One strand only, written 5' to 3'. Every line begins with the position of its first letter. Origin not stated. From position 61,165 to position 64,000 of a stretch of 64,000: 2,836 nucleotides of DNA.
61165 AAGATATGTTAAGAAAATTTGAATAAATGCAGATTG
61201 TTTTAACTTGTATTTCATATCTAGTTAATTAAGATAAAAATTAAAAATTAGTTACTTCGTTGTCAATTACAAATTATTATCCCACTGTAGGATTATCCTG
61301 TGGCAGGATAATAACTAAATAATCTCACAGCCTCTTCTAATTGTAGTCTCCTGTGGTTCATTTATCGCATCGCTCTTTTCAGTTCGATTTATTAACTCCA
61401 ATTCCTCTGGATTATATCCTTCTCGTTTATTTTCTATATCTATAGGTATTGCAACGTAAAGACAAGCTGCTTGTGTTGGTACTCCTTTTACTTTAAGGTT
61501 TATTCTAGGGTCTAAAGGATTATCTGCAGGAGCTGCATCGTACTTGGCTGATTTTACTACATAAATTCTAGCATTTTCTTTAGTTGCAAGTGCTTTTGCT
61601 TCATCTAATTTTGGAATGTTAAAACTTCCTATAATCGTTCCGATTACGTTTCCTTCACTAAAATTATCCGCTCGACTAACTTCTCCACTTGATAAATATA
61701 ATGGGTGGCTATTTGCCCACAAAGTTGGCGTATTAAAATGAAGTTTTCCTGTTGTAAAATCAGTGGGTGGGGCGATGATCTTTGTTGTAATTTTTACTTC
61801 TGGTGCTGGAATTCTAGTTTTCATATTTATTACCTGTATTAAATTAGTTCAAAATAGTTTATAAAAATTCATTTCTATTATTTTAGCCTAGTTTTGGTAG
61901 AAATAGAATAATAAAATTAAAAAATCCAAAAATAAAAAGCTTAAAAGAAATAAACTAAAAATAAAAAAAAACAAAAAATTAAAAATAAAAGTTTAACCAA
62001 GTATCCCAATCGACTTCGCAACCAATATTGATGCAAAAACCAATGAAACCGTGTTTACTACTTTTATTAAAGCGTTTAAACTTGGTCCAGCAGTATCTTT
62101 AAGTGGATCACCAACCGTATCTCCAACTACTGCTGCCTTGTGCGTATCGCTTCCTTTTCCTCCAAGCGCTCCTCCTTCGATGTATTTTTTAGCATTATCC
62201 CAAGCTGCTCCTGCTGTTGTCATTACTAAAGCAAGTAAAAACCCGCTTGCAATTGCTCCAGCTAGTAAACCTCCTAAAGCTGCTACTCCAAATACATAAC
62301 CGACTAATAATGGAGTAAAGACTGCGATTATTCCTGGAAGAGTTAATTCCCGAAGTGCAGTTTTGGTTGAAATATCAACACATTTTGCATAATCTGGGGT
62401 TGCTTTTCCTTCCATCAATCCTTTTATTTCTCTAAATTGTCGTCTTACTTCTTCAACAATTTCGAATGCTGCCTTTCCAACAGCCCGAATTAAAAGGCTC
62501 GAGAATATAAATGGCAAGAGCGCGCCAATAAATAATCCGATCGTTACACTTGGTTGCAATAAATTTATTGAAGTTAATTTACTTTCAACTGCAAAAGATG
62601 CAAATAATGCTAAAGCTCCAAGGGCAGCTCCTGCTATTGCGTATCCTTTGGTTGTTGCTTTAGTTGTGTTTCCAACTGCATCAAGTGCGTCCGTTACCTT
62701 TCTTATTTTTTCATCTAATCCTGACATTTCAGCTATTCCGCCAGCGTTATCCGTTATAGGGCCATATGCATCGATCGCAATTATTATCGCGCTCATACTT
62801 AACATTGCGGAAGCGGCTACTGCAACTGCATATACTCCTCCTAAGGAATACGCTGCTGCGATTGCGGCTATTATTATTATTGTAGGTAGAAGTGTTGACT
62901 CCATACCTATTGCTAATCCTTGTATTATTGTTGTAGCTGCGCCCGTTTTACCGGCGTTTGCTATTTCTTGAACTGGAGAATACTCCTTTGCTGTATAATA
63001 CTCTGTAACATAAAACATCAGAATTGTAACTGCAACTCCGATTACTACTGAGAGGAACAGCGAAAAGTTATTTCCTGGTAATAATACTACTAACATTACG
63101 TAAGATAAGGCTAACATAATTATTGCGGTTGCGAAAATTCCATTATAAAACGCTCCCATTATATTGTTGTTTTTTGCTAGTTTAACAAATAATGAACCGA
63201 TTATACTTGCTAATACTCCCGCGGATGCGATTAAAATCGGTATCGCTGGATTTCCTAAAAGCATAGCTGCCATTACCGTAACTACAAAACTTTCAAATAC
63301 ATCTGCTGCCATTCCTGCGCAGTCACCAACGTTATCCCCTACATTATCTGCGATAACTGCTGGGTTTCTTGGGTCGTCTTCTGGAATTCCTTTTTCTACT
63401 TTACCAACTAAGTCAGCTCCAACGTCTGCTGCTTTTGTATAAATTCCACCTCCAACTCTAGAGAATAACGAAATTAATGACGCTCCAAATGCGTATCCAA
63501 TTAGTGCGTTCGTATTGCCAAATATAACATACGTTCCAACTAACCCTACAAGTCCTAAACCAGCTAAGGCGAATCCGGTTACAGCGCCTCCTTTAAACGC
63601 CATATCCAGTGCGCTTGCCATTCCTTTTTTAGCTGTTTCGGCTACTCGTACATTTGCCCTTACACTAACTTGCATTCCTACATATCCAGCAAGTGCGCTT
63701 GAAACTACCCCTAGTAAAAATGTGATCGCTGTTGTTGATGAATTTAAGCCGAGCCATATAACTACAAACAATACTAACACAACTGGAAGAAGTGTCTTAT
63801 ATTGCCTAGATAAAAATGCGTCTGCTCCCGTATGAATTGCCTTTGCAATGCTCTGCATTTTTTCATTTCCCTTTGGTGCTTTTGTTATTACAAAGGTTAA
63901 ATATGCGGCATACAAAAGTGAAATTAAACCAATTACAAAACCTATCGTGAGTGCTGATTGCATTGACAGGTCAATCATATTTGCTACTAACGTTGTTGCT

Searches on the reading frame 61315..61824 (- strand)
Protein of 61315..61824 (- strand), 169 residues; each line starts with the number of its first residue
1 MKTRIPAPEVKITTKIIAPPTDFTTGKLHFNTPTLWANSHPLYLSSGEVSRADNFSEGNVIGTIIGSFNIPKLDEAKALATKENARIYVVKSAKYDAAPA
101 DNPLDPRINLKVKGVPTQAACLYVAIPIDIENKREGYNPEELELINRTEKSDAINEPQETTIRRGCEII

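Call 22: find_encoding_contigs(protein=window:61315-61824:-, flank=10000, max_places=4)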
Protein window:61315-61824:- (169 aa): 5 contigs read that carry it; 2 places shown.
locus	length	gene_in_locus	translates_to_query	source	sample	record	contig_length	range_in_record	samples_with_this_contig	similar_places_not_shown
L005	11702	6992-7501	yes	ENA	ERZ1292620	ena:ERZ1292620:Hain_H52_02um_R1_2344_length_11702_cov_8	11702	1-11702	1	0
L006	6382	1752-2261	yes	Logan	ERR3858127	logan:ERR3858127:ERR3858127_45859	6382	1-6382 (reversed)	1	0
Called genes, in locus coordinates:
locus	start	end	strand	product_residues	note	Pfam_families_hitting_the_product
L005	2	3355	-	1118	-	?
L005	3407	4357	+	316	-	PF00389:2-Hacid_dh, PF03807:F420_oxidored (faint), PF02826:2-Hacid_dh_C, PF03446:NAD_binding_2 (weak)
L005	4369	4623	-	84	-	-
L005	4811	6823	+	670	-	PF03030:H_PPase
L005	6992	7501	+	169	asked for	-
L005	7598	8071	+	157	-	-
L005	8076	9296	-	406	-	PF13173:AAA_14, PF13635:DUF4143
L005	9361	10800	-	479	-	PF00391:PEP-utilizers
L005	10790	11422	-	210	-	PF01966:HD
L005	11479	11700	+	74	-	?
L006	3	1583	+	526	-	?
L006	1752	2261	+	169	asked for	-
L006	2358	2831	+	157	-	-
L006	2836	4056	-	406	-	PF13173:AAA_14, PF13635:DUF4143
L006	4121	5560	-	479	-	PF00391:PEP-utilizers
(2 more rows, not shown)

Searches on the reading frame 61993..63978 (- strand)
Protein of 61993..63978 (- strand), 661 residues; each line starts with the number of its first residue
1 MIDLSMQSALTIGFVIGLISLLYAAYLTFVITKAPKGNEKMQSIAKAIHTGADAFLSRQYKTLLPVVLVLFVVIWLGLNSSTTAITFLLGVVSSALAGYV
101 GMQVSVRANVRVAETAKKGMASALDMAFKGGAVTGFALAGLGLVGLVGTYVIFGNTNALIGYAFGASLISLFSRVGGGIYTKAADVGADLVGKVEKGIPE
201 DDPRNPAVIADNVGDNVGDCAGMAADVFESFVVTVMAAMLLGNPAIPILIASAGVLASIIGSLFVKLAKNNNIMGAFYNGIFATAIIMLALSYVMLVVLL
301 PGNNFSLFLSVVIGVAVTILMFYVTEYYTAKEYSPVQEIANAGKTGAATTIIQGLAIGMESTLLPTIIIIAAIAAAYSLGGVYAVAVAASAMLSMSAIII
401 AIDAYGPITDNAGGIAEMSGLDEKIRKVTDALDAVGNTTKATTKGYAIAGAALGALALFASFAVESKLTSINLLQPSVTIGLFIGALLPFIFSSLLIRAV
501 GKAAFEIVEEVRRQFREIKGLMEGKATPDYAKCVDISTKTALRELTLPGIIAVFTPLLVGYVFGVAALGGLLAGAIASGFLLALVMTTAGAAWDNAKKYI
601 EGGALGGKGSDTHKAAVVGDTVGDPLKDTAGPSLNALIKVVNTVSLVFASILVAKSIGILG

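Call 12: search_protein_families(library=pfam, proteins=[window:61993-63978:-], max_evalue=0.01)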
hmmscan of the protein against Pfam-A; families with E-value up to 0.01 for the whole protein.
window:61993-63978:- (661 aa): 2 families
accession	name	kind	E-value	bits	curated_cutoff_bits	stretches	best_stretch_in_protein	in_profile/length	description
PF03030.21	H_PPase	-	7.2e-265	881.1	29.7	1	18-648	1-645/645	Inorganic H+ pyrophosphatase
PF20712.2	CyanoTRADDas_TM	-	0.0038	17.7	24.3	1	231-272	21-65/68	Cyanobacterial TRADD-N associated 2-Transmembrane domain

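Call 17: find_encoding_contigs(protein=window:61993-63978:-, flank=10000, max_places=4)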
Protein window:61993-63978:- (661 aa): no gene with exactly this product is on record in the collection.
